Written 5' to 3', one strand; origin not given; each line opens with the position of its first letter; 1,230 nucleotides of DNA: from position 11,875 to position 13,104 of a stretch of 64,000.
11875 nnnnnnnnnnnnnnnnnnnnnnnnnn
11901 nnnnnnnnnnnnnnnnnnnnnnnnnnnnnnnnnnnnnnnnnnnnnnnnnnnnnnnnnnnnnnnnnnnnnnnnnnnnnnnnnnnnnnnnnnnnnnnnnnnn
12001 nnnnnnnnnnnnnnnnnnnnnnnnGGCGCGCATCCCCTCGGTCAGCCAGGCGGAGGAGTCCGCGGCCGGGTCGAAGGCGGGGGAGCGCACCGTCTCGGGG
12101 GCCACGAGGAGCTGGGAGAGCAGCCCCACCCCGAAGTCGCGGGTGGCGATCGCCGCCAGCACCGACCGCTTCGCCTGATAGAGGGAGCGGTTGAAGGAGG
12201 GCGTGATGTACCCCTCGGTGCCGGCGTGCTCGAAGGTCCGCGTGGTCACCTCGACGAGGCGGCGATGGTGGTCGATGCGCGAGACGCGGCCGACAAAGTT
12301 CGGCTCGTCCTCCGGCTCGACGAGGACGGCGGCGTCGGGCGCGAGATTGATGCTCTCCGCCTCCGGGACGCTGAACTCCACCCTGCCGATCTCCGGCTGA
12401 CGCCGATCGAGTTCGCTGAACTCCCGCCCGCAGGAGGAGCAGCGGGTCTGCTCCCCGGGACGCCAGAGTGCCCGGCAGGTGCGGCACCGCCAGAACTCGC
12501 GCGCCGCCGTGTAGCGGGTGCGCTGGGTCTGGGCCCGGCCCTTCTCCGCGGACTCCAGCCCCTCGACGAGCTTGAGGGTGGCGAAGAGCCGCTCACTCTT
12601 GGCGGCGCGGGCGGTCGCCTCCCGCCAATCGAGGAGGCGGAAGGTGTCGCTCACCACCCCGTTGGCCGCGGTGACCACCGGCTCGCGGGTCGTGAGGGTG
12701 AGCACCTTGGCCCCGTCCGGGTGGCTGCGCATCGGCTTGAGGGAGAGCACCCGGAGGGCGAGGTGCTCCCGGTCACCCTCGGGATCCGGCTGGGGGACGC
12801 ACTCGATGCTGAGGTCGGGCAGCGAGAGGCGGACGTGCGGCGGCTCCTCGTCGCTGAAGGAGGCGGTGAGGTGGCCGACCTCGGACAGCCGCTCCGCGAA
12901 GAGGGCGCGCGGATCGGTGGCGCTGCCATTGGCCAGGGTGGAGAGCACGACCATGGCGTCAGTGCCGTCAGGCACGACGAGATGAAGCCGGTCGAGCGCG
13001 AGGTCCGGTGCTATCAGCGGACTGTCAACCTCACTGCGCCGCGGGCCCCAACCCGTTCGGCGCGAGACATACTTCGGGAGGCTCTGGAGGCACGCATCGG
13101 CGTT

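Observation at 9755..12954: Upf1-like helicase with zinc-ribbon N-domain and Arg-rich tail in operon with a glutaredoxin-PDZ fusion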

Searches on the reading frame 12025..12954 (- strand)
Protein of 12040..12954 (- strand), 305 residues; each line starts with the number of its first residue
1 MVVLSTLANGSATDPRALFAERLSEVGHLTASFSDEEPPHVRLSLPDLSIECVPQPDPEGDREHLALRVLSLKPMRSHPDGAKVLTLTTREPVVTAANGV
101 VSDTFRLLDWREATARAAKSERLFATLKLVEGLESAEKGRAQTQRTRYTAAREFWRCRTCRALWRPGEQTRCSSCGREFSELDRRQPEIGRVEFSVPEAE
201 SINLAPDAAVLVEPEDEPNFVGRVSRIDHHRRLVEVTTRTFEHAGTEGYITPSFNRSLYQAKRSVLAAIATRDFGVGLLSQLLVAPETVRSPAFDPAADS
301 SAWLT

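Call 31: find_homologous_proteins(query=window:12040-12954:-, max_evalue=0.001)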
Query window:12040-12954:- (305 aa): 26 proteins with E <= 0.001 among 7819 candidates.
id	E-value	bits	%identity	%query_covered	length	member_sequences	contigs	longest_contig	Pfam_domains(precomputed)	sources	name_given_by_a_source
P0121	8.4e-139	480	71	100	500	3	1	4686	PF13086.13,PF13245.13,PF13191.13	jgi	jgi:AAA domain-containing protein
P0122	5.7e-138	477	69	100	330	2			-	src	-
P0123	3.1e-135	468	69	100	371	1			PF13086.13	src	-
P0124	5.1e-135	468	69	100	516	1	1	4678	PF13086.13,PF01443.25,PF13604.13,PF13245.13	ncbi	ncbi:MAG: AAA domain-containing protein, partial [Candidatus Dormibacteria bacterium]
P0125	8.1e-134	464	72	94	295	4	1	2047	-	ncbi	ncbi:MAG TPA: hypothetical protein VIN65_06505, partial [Candidatus Dormibacteraeota bacterium]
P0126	2.8e-131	455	67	100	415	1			-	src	-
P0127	1.6e-130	453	66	100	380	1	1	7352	PF13086.13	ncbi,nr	ncbi:MAG TPA: AAA domain-containing protein, partial [Candidatus Dormibacteraeota bacterium]|nr:AAA 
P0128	1.2e-124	434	83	77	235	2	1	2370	-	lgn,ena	-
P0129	6.4e-121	421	79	77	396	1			-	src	-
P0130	5.1e-120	418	61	100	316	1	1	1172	-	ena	-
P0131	3.1e-106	373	67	82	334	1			-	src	-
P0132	2.1e-96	341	69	75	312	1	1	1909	-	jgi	jgi:hypothetical protein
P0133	1.8e-89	318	67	70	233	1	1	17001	-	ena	-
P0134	1.5e-83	299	66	67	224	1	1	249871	-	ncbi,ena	-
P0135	3.6e-80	288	79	53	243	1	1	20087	-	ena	-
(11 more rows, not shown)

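Call 32: search_protein_representatives(protein=window:12040-12954:-)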
Query: 305 residues. Proteins with E-value up to 0.001 (for the whole library): 17; up to 1e-10: 12; up to 1e-30: 7. The best 17 are listed.
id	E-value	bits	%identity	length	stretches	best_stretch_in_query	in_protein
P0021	5.1e-139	479.0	69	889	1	1-305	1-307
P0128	3.7e-125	433.5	83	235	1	1-234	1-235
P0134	4.7e-84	298.6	73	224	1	53-233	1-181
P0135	1.2e-80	287.5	79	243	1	5-169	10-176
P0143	3.4e-44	167.8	70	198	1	194-305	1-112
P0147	1.3e-37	146.1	68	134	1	85-193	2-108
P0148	3.2e-35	138.3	62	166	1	1-108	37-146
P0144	4.2e-26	108.4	66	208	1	40-119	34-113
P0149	4.0e-25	105.2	30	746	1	11-304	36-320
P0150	2.4e-20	89.5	55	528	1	211-304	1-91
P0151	3.6e-18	82.4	28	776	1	8-305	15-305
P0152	1.2e-12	64.2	60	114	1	1-60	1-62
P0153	8.4e-09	51.6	36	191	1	5-141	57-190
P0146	1.9e-07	47.2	40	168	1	59-171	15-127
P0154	7.7e-07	45.2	58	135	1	1-55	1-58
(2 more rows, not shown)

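Call 34: find_encoding_contigs(protein=P0149, flank=6000, max_places=4)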
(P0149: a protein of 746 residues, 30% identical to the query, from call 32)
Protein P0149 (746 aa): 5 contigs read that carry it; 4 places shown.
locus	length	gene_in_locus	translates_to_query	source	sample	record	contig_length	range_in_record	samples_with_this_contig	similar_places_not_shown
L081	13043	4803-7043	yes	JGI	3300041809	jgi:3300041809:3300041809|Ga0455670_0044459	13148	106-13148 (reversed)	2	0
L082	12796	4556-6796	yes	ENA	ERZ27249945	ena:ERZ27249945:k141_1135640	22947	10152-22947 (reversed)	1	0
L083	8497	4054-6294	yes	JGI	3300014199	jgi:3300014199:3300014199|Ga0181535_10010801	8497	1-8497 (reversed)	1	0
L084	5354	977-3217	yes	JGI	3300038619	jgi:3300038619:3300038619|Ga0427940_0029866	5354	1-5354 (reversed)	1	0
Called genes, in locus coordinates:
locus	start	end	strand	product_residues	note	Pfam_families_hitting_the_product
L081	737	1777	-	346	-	PF01757:Acyl_transf_3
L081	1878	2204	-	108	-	-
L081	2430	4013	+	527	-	PF00437:T2SSE, PF27713:UCP018868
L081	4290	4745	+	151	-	PF00990:GGDEF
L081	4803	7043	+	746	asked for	PF04851:ResIII (weak), PF13086:AAA_11, PF13604:AAA_30 (weak), PF00270:DEAD (weak), PF00580:UvrD-helicase (weak), PF13245:AAA_19, PF13086:AAA_11, PF13087:AAA_12, +1 more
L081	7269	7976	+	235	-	-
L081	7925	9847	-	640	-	PF13449:Phytase-like (faint), PF08450:SGL (faint), PF25021:TEN_NHL (faint), PF01436:NHL (faint), PF22807:TrAA12 (faint)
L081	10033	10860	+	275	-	-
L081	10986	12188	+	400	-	PF00072:Response_reg, PF01656:CbiA (weak), PF09140:MipZ (faint), PF10609:ParA, PF13614:AAA_31 (faint)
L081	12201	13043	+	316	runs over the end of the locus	?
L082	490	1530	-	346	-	PF01757:Acyl_transf_3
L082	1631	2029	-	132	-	-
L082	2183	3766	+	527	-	PF00437:T2SSE, PF27713:UCP018868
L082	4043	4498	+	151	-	PF00990:GGDEF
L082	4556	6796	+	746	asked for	PF04851:ResIII (weak), PF13086:AAA_11, PF13604:AAA_30 (weak), PF00270:DEAD (weak), PF00580:UvrD-helicase (weak), PF13245:AAA_19, PF13086:AAA_11, PF13087:AAA_12, +1 more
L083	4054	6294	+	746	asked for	PF04851:ResIII (weak), PF13086:AAA_11, PF13604:AAA_30 (weak), PF00270:DEAD (weak), PF00580:UvrD-helicase (weak), PF13245:AAA_19, PF13086:AAA_11, PF13087:AAA_12, +1 more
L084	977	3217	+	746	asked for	PF04851:ResIII (weak), PF13086:AAA_11, PF13604:AAA_30 (weak), PF00270:DEAD (weak), PF00580:UvrD-helicase (weak), PF13245:AAA_19, PF13086:AAA_11, PF13087:AAA_12, +1 more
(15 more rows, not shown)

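Call 35: find_encoding_contigs(protein=P0151, flank=6000, max_places=4)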
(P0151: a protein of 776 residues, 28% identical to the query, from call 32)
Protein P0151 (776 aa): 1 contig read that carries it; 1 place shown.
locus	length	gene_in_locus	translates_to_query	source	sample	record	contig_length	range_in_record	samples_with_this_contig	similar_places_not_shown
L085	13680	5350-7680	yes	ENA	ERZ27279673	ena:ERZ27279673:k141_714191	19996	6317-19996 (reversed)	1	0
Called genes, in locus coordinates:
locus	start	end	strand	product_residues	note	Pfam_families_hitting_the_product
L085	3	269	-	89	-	?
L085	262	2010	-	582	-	PF01590:GAF (weak), PF13492:GAF_3 (weak), PF13185:GAF_2, PF07228:SpoIIE, PF13581:HATPase_c_2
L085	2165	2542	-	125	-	-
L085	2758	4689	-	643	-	-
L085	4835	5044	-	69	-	-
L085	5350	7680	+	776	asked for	PF04851:ResIII (weak), PF13086:AAA_11, PF13191:AAA_16 (faint), PF13245:AAA_19, PF13604:AAA_30, PF01443:Viral_helicase1 (faint), PF13086:AAA_11, PF13087:AAA_12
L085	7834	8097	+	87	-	-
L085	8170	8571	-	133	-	-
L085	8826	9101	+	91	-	-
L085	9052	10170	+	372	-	-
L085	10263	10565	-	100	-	-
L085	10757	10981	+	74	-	-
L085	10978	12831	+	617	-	PF00239:Resolvase, PF07508:Recombinase, PF13408:Zn_ribbon_recom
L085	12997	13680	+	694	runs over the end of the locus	PF17990:LodA_N, PF18417:LodA_C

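Call 47: search_protein_families(library=pfam, proteins=[L081:7269-7976:+, L085:7834-8097:+], max_evalue=0.01)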
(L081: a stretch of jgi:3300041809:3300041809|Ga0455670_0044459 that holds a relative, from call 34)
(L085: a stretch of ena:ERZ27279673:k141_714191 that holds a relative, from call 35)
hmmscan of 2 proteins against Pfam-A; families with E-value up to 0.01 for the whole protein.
L081:7269-7976:+ (235 aa): 0 families

L085:7834-8097:+ (87 aa): 0 families

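Call 53: predict_structure(alignment_id=A3)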
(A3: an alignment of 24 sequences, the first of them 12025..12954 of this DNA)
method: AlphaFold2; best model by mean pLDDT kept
length: 310 residues; sequences in the alignment: 24
mean_pLDDT: 82.7   pTM: 0.60
mean pLDDT of the five models: 82.7, 81.6, 81.6, 77.7, 75.1
residues with pLDDT >= 90: 133; 70-90: 123; 50-70: 35; < 50: 19
segments of 3 or more residues with pLDDT < 50: 1-10, 303-310
pLDDT, mean of each block of 10 residues (from residue 1): 45 69 73 84 82 89 87 69 61 71 83 88 94 90 91 95 91 93 91 96 91 94 95 96 94 87 93 86 83 58 43
secondary structure, 60 per line:
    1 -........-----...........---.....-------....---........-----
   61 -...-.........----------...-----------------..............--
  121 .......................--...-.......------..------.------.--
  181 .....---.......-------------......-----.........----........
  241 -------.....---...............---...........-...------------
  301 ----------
elements in order: H2-9 H15-25 E29-33 E41-44 E48-55 E66-74 E85-87 H105-118 H121-143 E146-148 E150-156 H181-185 E189-195 E209-214 E220-228 E233-240 E248-252 H256-270 H274-284

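Call 56: fold_search(model_id=the predicted structure, library=pdb)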
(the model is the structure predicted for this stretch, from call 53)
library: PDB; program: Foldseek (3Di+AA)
matches with E <= 10: 853; with E <= 0.001: 0
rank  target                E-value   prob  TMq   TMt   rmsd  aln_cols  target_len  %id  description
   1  6ywe_C                8.4e-03  0.10  0.11  0.11  26.9       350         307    9  The structure of the mitoribosome from Neurospora crassa in the P/E tRNA bound state (released 2020-11-11)
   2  4b3f                  2.2e-02  0.87  0.23  0.13  11.5       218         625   14  crystal structure of Ighmbp2 helicase (released 2012-09-26)
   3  9t2z                  3.4e-02  0.09  0.10  0.13  26.0       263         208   11  Spindlin 1 with crystallization epitope mutations H127D:L128D:T131R (released 2025-11-26)
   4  4v47_AB               3.8e-02  0.47  0.14  0.25  15.4       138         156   12  Real space refined coordinates of the 30S and 50S subunits fitted into the low resolution cryo-EM map of the EF-G.GTP (released 2014-07-09)
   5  4rt1_B                3.8e-02  0.35  0.10  0.26  15.2       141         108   11  Structure of the Alg44 PilZ domain (R95A mutant) from Pseudomonas aeruginosa PAO1 in complex with c-di-GMP (released 2015-04-08)
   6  5lug_D                5.7e-02  0.08  0.11  0.15  24.1       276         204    9  Crystal structure of human Spindlin-2B protein in complex with ART(M3L)QTA(2MR)KS peptide (released 2017-09-20)
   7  2gk7                  6.4e-02  0.84  0.21  0.13   7.8       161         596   11  Structural and Functional insights into the human Upf1 helicase core (released 2007-01-09)
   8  5o60_D                6.7e-02  0.08  0.12  0.16  26.4       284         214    9  Structure of the 50S large ribosomal subunit from Mycobacterium smegmatis (released 2017-07-12)
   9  4rt1_A                7.1e-02  0.28  0.10  0.25  14.9       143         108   12  Structure of the Alg44 PilZ domain (R95A mutant) from Pseudomonas aeruginosa PAO1 in complex with c-di-GMP (released 2015-04-08)
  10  9s3p_G                7.1e-02  0.10  0.14  0.13  18.5       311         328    7  Human carboxyhemoglobin bound to Staphylococcus aureus IsdH-N2N3 - 3IsdH(alpha2beta):Hbtet complex (released 2025-11-12)
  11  4xrn_C                7.5e-02  0.28  0.10  0.25  14.8       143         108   12  Pilz domain with c-di-gmp of a protein from Pseudomonas aeruginosa (released 2016-02-03)
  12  5xym_D                7.5e-02  0.08  0.12  0.16  25.5       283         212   10  Large subunit of Mycobacterium smegmatis (released 2017-09-27)
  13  4rt0_C                8.9e-02  0.21  0.10  0.26  15.2       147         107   13  Structure of the Alg44 PilZ domain from Pseudomonas aeruginosa PAO1 in complex with c-di-GMP (released 2015-04-08)
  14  8bf7_B                8.9e-02  0.07  0.11  0.16  25.4       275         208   10  Elongating E. coli 70S ribosome containing deacylated tRNA(iMet) in the P-site and AAA mRNA codon with cognate dipepti (released 2023-08-16)
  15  4rt0_B                9.5e-02  0.25  0.10  0.26  14.5       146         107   13  Structure of the Alg44 PilZ domain from Pseudomonas aeruginosa PAO1 in complex with c-di-GMP (released 2015-04-08)
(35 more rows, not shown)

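Call 66: search_dna_similar(query=window:12040-12954:-, collection=plasmids, mode=protein, max_evalue=0.001, max_rows=10)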
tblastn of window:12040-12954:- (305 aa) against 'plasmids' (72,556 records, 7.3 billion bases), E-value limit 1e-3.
No match.

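Call 67: search_dna_similar(query=window:12040-12954:-, collection=phages, mode=protein, max_evalue=0.001, max_rows=10)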
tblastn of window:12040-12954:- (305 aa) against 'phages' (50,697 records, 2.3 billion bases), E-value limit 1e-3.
No match.

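Call 87: fold_search(model_id=the predicted structure, library=viral)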
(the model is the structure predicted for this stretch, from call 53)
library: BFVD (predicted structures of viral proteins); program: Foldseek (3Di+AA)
matches with E <= 10: 899; with E <= 0.001: 1
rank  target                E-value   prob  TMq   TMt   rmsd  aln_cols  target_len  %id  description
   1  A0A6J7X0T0            8.0e-05  1.00  0.22  0.16  20.8       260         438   10  Uncharacterized protein [uncultured Caudovirales phage]
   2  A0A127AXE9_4          1.2e-03  0.63  0.15  0.05  22.0       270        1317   12  Polyprotein [Rhizoctonia solani endornavirus 2]
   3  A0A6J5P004            1.4e-03  1.00  0.27  0.11   5.1       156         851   13  Uncharacterized protein [uncultured Caudovirales phage]
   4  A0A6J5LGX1            2.4e-03  0.99  0.21  0.09  19.6       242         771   13  Uncharacterized protein [uncultured Caudovirales phage]
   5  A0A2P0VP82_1          1.4e-02  0.60  0.17  0.05  22.2       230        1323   14  Uncharacterized protein [Tetraselmis virus 1]
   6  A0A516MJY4            2.4e-02  0.92  0.17  0.07   5.1        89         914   12  (no name in the UniProt tables at hand)
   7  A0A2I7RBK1            2.4e-02  0.57  0.20  0.09  19.3       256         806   10  (no name in the UniProt tables at hand)
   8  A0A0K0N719            2.4e-02  0.13  0.12  0.06  20.8       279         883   10  Putative structural protein [Gordonia phage GMA2]
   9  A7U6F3                2.5e-02  0.97  0.22  0.07  11.4       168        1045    5  DNA polymerase [Phaeocystis pouchetii virus]
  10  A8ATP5                3.8e-02  0.97  0.17  0.27   5.9        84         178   12  (no name in the UniProt tables at hand)
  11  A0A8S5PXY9            3.8e-02  0.25  0.18  0.21  20.4       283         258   11  Tail fiber protein [Podoviridae sp. ctIlO27]
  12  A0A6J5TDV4            3.8e-02  0.20  0.17  0.14  24.8       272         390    9  Uncharacterized protein [uncultured Caudovirales phage]
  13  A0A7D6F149            4.2e-02  0.44  0.20  0.06  12.7       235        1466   11  Putative helicase (Fragment) [Leveillula taurica associated alphamesonivirus 1]
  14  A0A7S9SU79            4.7e-02  0.72  0.20  0.16  19.3       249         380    4  Uncharacterized protein [Virus NIOZ-UU159]
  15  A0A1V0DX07            4.7e-02  0.66  0.19  0.15  20.9       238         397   11  Uncharacterized protein [Synechococcus virus S-ESS1]
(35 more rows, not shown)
